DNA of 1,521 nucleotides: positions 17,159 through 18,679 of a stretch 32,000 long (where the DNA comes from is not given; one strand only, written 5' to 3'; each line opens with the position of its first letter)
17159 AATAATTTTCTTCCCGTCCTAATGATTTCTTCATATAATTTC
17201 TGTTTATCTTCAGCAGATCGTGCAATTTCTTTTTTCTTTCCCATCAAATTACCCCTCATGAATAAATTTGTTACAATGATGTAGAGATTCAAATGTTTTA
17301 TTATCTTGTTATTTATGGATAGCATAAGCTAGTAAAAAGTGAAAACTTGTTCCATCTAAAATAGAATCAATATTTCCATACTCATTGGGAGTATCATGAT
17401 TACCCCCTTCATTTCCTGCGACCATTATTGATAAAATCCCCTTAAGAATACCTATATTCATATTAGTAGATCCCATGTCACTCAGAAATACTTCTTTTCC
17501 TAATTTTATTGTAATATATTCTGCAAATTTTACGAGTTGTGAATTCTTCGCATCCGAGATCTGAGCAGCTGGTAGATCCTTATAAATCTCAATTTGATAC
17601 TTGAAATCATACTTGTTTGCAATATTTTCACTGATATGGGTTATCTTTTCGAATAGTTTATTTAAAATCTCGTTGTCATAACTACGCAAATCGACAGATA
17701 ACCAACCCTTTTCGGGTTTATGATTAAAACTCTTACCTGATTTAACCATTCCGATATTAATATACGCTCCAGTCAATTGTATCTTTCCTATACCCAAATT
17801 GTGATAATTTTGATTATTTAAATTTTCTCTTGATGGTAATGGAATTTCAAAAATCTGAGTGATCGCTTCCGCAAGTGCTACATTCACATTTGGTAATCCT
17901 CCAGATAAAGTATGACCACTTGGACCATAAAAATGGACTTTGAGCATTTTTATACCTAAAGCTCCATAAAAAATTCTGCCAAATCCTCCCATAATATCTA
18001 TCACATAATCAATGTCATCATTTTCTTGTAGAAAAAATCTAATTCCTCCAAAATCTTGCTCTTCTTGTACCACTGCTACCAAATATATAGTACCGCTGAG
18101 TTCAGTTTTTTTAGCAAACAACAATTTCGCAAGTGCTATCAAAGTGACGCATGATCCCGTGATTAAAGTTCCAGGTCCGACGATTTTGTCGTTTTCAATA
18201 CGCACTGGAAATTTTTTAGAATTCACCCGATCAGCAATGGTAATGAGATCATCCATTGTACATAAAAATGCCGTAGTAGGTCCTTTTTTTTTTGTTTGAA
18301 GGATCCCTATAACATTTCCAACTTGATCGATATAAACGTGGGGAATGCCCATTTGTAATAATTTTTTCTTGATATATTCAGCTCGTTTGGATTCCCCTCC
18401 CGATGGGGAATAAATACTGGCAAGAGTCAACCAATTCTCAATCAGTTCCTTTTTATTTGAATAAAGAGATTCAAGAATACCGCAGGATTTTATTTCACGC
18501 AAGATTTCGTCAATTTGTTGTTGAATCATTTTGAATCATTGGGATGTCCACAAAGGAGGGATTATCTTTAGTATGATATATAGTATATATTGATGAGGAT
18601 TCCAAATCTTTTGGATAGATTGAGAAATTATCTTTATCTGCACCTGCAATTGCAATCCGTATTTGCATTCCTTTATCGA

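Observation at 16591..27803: Self-contained TetR-controlled catabolic system: three transcription units, nine genes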

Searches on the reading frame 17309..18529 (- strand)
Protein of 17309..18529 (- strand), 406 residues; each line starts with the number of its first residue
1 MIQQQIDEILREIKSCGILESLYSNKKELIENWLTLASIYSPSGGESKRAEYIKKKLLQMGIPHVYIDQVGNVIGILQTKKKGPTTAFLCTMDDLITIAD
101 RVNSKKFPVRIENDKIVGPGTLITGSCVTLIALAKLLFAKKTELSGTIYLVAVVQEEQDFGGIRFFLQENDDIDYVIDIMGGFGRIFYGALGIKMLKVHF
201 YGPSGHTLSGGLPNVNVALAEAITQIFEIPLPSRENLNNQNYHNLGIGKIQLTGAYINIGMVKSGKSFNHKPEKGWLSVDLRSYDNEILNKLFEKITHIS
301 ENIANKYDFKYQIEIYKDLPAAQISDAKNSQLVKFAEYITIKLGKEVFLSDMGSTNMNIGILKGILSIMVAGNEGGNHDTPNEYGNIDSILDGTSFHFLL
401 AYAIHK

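Call 3: search_protein_families(library=pfam, proteins=[window:17309-18529:-], max_evalue=0.01)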
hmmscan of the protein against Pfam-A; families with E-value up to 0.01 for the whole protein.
window:17309-18529:- (406 aa): 3 families
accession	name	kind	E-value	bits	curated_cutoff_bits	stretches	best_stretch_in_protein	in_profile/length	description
PF01546.33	Peptidase_M20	-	5e-12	46.6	24.6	1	106-400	18-203/206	Peptidase family M20/M25/M40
PF07687.19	M20_dimer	-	0.00068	20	21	1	189-307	2-106/107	Peptidase dimerisation domain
PF05343.19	Peptidase_M42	-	0.002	17.7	23.2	0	96-179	108-190/292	M42 glutamyl aminopeptidase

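Call 7: search_protein_families(library=ncbifam, proteins=[window:17309-18529:-], max_evalue=0.001)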
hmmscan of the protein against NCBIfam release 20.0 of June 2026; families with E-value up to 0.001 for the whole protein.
window:17309-18529:- (406 aa): 28 families (the best 25 are shown)
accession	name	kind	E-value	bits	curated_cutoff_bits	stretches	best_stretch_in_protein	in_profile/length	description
NF009555.0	PRK13004.1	equivalog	2.3e-16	59.7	321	1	18-316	6-291/399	YgeY family selenium metabolism-linked hydrolase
TIGR01891.1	amidohydrolases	subfamily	2.2e-15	56.7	153.75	1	46-338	18-304/366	amidohydrolase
TIGR01902.1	dapE-lys-deAc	subfamily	4.5e-14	52.4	163.1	1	35-359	5-291/340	N-acetyl-ornithine/N-acetyl-lysine deacetylase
TIGR01910.1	DapE-ArgE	subfamily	1.1e-12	47.9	217.6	1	36-392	7-369/373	ArgE/DapE family deacylase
NF003367.0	PRK04443.1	equivalog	4e-11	42.9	363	1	34-207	14-171/349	[LysW]-lysine hydrolase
NF040868.1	carboxypep_CpsA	equivalog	5.9e-11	41.7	500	1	255-333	234-312/391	carboxypeptidase CpsA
NF006365.0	PRK08588.1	subfamily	3.5e-10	39.7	289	1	35-349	15-323/383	succinyl-diaminopimelate desuccinylase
TIGR03526.1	selenium_YgeY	hypoth_equivalog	1.1e-09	37.7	321.5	1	21-304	7-281/395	YgeY family selenium metabolism-linked hydrolase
NF010589.0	PRK13983.1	equivalog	1.4e-09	37.4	333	0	42-173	32-178/409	M20 family metallo-hydrolase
NF003474.0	PRK05111.1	equivalog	3.2e-09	36.2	460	1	71-342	59-323/383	acetylornithine deacetylase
TIGR01883.1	PepT-like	hypoth_equivalog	9.2e-09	34.7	274.25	1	29-226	2-207/361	peptidase T-like protein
TIGR01879.1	hydantase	subfamily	2.5e-08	33.3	204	1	266-395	266-392/401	hydantoinase/carbamoylase family amidase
NF006439.0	PRK08737.1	equivalog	4.2e-08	32.6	345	1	82-346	62-310/364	acetylornithine deacetylase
NF004788.0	PRK06133.1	subfamily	8.4e-08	31.6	349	1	24-390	41-399/417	glutamate carboxypeptidase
TIGR01892.1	AcOrn-deacetyl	equivalog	9.9e-08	31.4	297.7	1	82-342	57-310/365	acetylornithine deacetylase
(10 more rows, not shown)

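Call 56: search_solved_structures(query=window:17309-18529:-, max_evalue=0.001, show_alignments=2)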
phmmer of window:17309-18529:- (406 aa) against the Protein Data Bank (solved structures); distinct sequences matched with E-value up to 0.001: 7.
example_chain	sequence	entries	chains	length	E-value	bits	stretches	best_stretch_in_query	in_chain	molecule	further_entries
7ljh_A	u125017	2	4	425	4.3e-12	49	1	28-237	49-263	Poly(Aspartic acid) hydrolase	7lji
3rza_A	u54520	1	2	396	4e-07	32.7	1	25-370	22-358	tripeptidase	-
1cg2_A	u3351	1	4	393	2.4e-06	30.1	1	47-224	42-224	CARBOXYPEPTIDASE G2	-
6xj5_A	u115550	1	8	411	2.8e-06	29.9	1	47-224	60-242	Carboxypeptidase G2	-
7m6u_A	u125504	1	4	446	3.6e-05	26.2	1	73-224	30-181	Carboxypeptidase G2 circular permuation pro-domain fusion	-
3tx8_A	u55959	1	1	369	4.6e-05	25.9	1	36-298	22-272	Succinyl-diaminopimelate desuccinylase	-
3io1_A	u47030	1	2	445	8e-05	25.1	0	71-322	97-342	Aminobenzoyl-glutamate utilization protein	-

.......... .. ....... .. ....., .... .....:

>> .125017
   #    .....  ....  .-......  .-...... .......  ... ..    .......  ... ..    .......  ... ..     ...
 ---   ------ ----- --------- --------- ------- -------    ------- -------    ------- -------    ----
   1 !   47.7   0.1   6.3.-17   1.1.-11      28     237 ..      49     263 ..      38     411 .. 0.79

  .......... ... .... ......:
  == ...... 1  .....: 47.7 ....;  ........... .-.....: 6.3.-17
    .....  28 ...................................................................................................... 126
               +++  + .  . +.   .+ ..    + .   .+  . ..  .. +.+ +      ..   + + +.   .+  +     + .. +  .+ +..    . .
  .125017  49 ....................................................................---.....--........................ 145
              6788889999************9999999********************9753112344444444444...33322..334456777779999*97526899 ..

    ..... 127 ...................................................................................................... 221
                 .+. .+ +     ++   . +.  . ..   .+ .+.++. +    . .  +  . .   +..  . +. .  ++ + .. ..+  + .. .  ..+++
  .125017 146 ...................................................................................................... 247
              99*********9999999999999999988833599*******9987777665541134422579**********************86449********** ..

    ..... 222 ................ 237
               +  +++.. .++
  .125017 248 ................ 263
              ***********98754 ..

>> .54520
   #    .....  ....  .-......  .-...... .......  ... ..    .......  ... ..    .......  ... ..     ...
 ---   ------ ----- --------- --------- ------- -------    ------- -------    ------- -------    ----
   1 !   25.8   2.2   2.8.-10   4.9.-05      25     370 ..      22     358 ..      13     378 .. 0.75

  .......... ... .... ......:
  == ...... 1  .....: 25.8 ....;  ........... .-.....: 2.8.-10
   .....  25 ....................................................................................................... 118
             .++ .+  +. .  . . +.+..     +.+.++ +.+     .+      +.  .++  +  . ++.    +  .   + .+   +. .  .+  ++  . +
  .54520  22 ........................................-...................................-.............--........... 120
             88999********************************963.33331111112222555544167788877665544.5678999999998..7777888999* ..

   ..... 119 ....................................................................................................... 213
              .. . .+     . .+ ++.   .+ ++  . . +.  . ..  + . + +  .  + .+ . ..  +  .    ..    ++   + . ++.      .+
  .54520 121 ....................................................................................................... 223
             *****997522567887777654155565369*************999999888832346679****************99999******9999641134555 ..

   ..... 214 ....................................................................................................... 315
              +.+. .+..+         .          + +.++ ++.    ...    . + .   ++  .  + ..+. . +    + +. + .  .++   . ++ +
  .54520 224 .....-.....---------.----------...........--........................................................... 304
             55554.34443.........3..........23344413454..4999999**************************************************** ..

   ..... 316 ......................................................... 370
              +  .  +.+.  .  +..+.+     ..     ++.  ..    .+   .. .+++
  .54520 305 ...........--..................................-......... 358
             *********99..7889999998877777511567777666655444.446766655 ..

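Call 112: search_protein_representatives(protein=window:17309-18529:-)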
Query: 406 residues. Proteins with E-value up to 0.001 (for the whole library): 1067; up to 1e-10: 249; up to 1e-30: 27. The best 150 are listed.
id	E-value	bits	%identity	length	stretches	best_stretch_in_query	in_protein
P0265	8.7e-268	904.1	100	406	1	1-406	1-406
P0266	1.0e-97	344.1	47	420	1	19-403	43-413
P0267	3.4e-74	266.7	45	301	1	92-404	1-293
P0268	3.7e-57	210.6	36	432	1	34-399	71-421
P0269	1.3e-54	202.2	44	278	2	22-233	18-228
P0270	8.5e-48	179.8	35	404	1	23-401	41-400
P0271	6.2e-47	177.0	32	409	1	22-400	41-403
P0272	4.1e-43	164.4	34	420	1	18-400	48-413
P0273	5.4e-43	164.0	47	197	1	198-404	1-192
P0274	6.7e-42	160.4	32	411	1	19-405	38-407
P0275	7.6e-42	160.2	35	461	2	34-307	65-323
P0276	2.0e-41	158.8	33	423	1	19-401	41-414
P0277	5.6e-40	154.0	34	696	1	88-385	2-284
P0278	6.5e-39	150.6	28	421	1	22-404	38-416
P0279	2.5e-37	145.3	33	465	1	16-400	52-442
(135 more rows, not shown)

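Call 114: find_encoding_contigs(protein=P0266, flank=10000, max_places=2)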
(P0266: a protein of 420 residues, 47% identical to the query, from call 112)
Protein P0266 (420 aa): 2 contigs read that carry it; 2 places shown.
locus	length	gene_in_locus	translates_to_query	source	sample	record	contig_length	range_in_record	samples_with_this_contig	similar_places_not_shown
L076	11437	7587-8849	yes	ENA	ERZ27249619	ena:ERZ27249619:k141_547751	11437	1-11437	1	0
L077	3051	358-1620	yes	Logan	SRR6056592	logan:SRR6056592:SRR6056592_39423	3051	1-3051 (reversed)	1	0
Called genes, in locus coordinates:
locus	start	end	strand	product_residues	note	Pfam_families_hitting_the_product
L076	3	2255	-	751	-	?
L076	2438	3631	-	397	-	PF00072:Response_reg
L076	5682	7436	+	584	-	PF00246:Peptidase_M14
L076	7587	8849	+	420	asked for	PF01546:Peptidase_M20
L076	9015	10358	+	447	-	PF04389:Peptidase_M28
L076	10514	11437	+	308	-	?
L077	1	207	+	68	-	?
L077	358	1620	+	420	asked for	PF01546:Peptidase_M20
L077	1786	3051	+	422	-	?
